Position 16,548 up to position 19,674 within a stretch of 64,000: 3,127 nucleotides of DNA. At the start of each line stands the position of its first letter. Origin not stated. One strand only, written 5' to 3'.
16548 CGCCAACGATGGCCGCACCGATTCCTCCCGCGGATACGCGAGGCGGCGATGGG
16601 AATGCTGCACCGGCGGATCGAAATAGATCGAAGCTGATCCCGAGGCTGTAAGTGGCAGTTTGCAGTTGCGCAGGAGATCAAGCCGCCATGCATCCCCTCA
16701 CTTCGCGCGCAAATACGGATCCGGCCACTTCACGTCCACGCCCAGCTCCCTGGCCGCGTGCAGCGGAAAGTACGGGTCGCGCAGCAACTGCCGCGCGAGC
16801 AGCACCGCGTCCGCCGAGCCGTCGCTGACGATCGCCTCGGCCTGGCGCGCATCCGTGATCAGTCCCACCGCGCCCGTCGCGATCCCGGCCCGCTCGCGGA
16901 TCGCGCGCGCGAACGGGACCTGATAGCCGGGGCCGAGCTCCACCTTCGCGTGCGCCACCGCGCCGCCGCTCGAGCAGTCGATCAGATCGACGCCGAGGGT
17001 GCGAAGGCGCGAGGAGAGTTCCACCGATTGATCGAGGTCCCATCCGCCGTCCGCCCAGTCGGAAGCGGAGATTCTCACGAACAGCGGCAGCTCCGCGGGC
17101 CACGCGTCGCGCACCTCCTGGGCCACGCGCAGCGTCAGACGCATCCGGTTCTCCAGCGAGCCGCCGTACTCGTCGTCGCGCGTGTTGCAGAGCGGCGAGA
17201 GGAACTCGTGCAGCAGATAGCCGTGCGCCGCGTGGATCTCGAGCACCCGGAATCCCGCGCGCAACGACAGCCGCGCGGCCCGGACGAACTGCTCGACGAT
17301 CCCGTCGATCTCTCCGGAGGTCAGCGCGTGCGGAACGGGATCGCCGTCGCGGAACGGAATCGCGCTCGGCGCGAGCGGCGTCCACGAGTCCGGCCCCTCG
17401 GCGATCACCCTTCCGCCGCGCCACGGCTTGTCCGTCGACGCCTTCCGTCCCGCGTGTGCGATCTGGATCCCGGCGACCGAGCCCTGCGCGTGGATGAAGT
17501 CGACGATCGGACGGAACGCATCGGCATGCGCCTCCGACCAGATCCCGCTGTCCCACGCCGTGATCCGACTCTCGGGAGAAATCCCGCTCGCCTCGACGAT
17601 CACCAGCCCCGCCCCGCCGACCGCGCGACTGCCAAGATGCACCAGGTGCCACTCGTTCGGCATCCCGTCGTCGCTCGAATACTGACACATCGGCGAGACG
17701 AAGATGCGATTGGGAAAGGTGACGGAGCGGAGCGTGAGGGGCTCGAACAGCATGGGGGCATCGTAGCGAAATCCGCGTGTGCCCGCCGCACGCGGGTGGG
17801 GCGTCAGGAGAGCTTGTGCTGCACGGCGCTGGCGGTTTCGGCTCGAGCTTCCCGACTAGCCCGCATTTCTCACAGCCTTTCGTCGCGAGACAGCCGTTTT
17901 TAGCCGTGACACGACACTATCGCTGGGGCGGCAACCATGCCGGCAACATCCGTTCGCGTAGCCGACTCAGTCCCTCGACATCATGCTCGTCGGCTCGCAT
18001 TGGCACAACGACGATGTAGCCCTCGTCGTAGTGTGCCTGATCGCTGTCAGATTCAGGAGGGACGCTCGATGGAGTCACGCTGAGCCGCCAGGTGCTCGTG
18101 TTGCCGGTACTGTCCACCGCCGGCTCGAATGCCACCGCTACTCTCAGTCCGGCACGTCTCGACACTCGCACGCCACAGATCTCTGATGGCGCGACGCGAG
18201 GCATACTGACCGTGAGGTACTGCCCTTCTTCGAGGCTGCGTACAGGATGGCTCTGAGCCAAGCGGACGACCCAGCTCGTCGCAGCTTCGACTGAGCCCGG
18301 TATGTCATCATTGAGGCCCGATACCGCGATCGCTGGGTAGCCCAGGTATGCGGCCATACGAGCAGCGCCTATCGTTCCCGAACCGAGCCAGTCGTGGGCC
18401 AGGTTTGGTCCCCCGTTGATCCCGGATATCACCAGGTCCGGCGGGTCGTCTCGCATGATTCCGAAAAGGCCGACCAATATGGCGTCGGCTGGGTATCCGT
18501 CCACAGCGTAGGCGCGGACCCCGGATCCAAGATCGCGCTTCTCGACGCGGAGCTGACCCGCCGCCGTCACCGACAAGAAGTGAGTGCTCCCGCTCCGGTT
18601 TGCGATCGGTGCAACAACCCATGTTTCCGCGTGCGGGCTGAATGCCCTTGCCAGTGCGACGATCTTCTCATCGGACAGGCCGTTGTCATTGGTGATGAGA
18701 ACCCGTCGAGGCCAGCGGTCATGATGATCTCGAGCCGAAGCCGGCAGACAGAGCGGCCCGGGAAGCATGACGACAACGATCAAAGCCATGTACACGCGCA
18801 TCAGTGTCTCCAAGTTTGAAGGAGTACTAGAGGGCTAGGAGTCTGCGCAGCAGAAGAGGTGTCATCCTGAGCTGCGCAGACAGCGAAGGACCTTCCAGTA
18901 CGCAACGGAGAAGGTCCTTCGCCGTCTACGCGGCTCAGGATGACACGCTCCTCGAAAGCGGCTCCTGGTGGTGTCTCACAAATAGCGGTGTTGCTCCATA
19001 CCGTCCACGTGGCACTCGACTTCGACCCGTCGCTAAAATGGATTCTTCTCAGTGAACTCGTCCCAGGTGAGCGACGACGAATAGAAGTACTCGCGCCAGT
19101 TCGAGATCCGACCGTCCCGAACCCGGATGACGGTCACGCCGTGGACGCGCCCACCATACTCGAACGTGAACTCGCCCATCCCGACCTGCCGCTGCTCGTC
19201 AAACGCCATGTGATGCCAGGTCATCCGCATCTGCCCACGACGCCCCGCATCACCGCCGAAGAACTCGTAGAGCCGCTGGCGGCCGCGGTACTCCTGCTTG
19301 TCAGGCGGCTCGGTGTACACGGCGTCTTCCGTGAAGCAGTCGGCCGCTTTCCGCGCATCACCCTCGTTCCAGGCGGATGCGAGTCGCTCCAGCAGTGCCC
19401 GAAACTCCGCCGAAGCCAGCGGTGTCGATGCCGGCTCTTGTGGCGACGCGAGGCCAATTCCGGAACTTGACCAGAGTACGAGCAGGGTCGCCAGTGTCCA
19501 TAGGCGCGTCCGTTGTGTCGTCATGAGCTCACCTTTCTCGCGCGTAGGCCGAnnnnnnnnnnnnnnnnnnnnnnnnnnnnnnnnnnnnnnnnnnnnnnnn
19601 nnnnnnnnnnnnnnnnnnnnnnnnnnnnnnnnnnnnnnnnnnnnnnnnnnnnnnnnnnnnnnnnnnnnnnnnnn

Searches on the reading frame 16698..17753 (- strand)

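Call 82: search_protein_families(library=pfam, proteins=[window:16698-17753:-], max_evalue=0.00001)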
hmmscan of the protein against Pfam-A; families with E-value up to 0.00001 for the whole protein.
window:16698-17753:- (351 aa): 1 family
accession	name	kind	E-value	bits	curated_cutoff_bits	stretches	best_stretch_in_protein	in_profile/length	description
PF00724.26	Oxidored_FMN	-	2.8e-70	237.7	27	1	2-336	2-338/342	NADH:flavin oxidoreductase / NADH oxidase family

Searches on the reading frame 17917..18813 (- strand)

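Call 88: search_protein_families(library=pfam, proteins=[window:17917-18813:-], max_evalue=0.0001)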
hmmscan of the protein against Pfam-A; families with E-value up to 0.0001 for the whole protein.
window:17917-18813:- (298 aa): 1 family
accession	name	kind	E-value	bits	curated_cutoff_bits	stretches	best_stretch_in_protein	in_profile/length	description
PF01975.23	SurE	-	2.6e-42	145.2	22.1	1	38-220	1-182/189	Survival protein SurE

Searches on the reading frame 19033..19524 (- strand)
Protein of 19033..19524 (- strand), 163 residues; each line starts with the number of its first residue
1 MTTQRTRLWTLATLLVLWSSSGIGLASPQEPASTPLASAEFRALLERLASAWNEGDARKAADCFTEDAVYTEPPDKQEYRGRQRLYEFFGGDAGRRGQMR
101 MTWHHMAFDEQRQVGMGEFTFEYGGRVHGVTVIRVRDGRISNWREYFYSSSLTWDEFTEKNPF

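Call 82: search_protein_families(library=pfam, proteins=[window:19033-19524:-], max_evalue=0.00001)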
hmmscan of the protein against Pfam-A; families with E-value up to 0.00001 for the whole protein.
window:19033-19524:- (163 aa): 3 families
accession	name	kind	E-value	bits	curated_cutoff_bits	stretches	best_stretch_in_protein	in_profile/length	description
PF12680.13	SnoaL_2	-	2.4e-15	57.4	27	1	46-142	2-101/102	SnoaL-like domain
PF07366.18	SnoaL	-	1.5e-06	28.5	28.4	0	44-146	3-116/126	SnoaL-like polyketide cyclase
PF13577.12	SnoaL_4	-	2.2e-06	28.1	24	1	39-109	7-73/126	SnoaL-like domain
